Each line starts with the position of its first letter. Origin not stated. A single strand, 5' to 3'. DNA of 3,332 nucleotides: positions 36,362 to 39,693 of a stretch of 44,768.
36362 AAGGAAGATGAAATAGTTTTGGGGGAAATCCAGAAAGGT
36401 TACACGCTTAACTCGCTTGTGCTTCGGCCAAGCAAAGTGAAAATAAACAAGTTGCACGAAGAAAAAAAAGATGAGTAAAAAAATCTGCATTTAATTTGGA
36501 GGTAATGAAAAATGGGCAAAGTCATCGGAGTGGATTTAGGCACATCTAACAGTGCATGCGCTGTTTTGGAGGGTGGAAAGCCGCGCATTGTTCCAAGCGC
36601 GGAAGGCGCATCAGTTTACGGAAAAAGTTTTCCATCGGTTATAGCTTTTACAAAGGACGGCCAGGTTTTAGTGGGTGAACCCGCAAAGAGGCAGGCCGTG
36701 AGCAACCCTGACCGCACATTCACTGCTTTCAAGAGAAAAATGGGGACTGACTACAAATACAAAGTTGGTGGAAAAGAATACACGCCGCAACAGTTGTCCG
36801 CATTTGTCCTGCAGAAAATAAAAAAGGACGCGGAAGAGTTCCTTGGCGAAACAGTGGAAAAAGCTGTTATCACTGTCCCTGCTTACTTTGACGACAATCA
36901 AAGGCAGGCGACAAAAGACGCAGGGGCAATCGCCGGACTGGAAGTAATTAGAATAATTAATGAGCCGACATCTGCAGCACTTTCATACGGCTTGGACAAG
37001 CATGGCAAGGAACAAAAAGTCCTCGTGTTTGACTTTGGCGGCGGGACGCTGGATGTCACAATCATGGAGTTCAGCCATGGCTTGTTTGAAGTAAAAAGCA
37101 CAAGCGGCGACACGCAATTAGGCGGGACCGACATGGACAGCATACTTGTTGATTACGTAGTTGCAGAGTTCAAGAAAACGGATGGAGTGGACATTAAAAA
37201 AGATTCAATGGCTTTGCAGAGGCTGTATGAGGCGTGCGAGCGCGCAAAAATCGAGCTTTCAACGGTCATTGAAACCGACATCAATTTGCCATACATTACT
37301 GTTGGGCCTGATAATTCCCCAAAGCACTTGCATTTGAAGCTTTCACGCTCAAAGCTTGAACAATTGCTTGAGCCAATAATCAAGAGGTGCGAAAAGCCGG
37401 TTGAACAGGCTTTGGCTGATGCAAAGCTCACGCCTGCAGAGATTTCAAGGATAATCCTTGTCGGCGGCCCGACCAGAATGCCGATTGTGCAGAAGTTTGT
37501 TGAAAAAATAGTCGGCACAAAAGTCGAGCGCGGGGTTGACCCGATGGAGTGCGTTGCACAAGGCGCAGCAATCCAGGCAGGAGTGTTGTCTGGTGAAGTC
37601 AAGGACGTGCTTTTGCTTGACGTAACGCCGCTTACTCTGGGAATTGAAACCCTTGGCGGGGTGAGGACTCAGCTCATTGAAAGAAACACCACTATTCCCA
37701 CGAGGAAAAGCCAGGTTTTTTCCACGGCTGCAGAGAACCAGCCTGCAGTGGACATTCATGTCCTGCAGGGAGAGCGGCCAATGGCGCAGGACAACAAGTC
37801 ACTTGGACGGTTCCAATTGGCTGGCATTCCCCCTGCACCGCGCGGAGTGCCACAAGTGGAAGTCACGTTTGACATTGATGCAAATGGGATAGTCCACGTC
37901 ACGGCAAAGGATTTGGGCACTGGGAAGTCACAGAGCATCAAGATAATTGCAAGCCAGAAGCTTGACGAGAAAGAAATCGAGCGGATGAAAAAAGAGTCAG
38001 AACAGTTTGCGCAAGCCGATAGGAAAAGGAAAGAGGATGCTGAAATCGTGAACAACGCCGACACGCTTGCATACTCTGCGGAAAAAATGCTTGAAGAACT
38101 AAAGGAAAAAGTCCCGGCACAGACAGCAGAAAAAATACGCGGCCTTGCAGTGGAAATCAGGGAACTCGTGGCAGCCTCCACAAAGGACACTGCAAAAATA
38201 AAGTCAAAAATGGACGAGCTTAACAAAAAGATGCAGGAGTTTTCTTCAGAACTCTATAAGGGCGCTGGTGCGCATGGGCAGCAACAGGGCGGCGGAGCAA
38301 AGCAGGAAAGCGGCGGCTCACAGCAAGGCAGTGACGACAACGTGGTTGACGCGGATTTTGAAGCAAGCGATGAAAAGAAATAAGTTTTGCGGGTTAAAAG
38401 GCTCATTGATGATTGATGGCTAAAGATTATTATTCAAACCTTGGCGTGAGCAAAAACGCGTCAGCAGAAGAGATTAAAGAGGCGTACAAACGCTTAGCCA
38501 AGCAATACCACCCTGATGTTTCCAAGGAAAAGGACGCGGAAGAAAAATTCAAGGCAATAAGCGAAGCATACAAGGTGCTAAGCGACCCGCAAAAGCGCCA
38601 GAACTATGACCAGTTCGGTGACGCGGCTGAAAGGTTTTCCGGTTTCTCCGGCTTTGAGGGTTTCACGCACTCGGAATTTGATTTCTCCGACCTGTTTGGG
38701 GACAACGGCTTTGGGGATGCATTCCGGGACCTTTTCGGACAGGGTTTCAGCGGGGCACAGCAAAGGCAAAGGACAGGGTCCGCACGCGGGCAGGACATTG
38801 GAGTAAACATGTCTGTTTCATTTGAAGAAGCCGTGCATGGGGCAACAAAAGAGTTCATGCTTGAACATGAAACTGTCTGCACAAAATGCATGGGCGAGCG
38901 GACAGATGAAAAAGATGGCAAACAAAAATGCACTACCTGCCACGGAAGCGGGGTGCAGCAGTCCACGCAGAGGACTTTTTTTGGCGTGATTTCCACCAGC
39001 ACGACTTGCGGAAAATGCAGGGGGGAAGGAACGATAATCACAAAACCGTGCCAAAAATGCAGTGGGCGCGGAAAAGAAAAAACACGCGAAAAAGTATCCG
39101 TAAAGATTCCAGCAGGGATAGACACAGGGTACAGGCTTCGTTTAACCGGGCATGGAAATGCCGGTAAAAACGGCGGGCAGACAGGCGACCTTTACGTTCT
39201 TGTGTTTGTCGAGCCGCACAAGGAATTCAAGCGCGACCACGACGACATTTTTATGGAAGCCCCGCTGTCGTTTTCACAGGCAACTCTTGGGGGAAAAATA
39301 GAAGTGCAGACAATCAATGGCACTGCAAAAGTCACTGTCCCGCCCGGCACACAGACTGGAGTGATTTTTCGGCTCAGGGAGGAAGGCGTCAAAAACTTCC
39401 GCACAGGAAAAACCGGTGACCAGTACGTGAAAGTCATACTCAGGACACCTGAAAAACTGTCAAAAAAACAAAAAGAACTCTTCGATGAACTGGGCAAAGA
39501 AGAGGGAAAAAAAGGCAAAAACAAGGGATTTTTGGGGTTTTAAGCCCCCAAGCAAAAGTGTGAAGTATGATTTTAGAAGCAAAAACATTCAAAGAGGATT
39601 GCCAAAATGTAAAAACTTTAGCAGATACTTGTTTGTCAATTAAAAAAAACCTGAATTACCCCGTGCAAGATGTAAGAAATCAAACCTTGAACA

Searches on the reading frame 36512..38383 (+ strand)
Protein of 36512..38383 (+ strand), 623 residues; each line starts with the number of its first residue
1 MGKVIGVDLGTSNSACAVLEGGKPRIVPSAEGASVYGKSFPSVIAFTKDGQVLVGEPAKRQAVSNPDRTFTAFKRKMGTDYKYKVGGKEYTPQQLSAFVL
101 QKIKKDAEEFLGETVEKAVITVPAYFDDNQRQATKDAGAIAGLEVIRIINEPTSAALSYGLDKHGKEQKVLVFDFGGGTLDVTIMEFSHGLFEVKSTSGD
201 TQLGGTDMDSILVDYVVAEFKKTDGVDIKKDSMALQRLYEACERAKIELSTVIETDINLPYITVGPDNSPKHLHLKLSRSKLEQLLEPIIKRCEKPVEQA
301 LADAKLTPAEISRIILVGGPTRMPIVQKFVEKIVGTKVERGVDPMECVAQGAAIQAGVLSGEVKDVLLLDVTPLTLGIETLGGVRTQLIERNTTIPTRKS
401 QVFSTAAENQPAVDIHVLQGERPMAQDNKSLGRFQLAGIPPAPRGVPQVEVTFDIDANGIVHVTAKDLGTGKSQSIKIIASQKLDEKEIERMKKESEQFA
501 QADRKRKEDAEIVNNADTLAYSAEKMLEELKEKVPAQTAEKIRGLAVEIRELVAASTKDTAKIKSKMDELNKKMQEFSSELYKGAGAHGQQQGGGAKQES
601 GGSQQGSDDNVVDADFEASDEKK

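Call 13: search_protein_families(library=pfam, proteins=[window:36512-38383:+])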
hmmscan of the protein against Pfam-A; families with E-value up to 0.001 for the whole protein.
window:36512-38383:+ (623 aa): 3 families
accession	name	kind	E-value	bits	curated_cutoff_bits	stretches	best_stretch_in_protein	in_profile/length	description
PF00012.26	HSP70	-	3.4e-224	746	20.6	2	84-582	102-598/599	Hsp70 protein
PF06723.19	MreB_Mbl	-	5e-18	65.5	27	1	41-354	27-317/327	MreB/Mbl protein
PF02782.22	FGGY_C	-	0.00034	20.9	27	1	305-358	144-196/198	FGGY family of carbohydrate kinases, C-terminal domain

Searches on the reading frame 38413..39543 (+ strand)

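Call 13: search_protein_families(library=pfam, proteins=[window:38413-39543:+])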
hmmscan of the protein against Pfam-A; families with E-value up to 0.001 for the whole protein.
window:38413-39543:+ (376 aa): 3 families
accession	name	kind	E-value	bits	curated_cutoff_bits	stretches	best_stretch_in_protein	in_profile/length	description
PF01556.23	DnaJ_C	-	2e-47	161.5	26.6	1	131-346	3-152/152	DnaJ C terminal domain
PF00226.36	DnaJ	-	4e-26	91.3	27.8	1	5-66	1-63/63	DnaJ domain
PF00684.25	DnaJ_CXXCXGXG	-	4.6e-14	52.9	32.7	1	156-220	1-65/65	DnaJ central domain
